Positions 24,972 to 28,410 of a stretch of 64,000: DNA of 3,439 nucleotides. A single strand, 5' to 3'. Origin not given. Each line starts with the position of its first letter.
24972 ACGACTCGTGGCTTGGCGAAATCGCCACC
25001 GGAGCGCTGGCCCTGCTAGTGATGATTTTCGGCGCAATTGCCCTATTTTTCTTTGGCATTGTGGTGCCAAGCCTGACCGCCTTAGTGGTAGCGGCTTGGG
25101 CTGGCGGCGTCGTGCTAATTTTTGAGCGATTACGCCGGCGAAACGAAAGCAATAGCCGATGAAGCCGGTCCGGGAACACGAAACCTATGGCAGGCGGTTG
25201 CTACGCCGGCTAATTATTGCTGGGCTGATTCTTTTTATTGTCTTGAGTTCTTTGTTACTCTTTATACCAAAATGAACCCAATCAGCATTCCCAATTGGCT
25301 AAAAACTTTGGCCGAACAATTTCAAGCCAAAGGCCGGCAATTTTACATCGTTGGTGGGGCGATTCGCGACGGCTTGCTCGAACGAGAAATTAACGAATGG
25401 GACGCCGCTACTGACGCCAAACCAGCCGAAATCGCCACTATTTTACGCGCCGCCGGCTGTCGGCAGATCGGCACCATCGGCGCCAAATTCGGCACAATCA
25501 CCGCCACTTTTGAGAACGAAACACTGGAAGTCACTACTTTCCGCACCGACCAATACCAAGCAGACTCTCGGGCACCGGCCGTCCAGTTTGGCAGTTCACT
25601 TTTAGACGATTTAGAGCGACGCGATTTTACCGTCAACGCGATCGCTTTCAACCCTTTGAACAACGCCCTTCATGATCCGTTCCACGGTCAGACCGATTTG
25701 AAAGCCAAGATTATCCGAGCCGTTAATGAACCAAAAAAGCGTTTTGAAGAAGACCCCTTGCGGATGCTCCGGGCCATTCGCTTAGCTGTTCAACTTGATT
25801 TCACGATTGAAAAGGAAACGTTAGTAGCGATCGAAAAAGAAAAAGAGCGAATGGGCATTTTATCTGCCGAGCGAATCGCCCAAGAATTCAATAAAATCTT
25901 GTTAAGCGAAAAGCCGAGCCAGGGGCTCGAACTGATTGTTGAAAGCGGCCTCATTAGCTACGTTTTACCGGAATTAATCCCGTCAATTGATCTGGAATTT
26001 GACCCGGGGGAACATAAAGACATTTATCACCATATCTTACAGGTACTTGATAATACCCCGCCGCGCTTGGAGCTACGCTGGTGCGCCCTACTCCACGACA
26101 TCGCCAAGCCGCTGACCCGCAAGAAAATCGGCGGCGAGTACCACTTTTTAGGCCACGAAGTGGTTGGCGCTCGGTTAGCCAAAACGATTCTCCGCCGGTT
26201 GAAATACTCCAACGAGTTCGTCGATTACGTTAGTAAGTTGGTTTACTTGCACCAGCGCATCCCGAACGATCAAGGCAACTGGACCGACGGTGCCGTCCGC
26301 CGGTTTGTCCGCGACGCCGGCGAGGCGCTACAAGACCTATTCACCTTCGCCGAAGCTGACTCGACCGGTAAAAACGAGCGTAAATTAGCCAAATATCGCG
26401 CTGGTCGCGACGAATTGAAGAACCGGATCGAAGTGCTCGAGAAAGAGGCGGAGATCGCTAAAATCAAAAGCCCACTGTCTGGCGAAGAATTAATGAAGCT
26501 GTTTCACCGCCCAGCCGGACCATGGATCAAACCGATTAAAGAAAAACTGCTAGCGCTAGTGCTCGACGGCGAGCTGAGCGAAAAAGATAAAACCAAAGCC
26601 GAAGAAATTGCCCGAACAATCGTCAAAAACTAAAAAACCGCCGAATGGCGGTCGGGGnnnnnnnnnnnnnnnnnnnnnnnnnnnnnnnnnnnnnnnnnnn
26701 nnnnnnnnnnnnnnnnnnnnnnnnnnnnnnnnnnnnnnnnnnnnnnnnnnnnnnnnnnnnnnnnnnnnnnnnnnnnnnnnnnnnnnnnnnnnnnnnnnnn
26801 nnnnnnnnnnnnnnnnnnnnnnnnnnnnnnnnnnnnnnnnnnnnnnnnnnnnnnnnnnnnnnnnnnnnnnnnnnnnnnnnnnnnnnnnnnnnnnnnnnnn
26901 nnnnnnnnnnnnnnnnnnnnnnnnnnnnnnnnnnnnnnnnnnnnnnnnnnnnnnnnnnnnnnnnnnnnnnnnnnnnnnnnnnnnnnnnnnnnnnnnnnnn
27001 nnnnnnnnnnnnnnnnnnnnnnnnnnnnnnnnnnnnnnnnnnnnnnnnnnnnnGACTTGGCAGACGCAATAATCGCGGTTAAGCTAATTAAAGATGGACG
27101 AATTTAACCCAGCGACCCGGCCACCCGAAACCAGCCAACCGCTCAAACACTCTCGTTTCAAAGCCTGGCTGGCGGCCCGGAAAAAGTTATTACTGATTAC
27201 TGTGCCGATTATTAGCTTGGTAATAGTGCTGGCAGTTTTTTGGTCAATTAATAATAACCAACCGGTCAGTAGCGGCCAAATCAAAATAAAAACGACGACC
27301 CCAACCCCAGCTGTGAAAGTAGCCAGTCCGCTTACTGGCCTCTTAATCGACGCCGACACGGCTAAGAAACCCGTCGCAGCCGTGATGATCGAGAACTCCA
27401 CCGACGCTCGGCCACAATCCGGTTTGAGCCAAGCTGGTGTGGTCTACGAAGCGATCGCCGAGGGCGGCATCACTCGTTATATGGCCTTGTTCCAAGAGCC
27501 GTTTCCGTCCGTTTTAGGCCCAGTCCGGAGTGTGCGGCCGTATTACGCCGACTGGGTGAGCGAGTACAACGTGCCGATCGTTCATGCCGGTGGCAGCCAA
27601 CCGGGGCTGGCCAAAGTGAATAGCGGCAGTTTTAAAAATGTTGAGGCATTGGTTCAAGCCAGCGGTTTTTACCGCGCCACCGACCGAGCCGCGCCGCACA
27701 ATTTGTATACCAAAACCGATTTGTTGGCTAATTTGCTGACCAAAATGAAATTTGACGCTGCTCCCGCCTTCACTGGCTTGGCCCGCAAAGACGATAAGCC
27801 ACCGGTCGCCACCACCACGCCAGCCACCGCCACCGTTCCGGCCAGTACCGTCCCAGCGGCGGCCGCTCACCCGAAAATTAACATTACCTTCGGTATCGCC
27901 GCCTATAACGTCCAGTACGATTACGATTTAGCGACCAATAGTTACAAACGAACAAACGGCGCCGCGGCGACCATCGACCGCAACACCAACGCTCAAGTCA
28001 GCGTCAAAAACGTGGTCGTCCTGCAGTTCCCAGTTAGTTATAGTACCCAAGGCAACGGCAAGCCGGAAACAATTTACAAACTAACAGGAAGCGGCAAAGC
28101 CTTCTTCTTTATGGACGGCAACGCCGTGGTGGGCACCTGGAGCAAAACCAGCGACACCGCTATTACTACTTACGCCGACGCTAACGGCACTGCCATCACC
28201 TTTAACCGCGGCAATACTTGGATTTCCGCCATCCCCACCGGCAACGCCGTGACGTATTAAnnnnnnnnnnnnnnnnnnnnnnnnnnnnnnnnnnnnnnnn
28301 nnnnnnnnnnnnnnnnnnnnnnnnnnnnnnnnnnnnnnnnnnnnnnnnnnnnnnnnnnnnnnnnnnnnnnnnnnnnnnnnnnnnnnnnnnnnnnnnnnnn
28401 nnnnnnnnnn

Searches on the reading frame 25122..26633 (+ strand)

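Call 89: search_protein_families(library=pfam, proteins=[window:25122-26633:+], max_evalue=0.000001)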
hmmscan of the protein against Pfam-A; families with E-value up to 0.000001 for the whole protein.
window:25122-26633:+ (503 aa): 4 families
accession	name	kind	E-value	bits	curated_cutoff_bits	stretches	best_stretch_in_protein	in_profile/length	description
PF01743.26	PolyA_pol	-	7.7e-36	123.7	23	1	74-199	1-126/126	Poly A polymerase head domain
PF12627.12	PolyA_pol_RNAbd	-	6.7e-19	67.9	22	1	226-285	1-60/64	Probable RNA and SrmB- binding site of polymerase A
PF01966.28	HD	-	3.7e-09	37.3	22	1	315-382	24-90/116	HD domain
PF13735.12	tRNA_NucTran2_2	-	2.5e-07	31.2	27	1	353-490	24-143/149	tRNA nucleotidyltransferase domain 2 putative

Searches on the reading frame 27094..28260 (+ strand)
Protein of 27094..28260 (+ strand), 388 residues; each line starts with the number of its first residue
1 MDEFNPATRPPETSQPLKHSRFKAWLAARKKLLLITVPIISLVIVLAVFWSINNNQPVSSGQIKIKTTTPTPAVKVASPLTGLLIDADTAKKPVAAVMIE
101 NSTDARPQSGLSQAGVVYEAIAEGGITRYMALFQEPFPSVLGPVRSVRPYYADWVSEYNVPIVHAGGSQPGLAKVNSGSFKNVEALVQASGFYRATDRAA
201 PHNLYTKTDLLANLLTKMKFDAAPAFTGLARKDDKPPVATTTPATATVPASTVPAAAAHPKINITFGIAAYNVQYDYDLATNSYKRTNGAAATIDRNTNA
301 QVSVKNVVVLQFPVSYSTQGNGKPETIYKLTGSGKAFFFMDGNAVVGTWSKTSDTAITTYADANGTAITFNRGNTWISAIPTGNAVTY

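Call 89: search_protein_families(library=pfam, proteins=[window:27094-28260:+], max_evalue=0.000001)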
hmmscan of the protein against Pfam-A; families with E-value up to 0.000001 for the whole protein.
window:27094-28260:+ (388 aa): 2 families
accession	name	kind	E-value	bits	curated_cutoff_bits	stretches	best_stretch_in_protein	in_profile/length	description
PF11258.13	DUF3048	-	3.2e-45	154.3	25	1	80-219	1-146/148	Protein of unknown function (DUF3048) N-terminal domain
PF17479.7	DUF3048_C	-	4.5e-27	95.1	25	1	264-377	3-114/114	Protein of unknown function (DUF3048) C-terminal domain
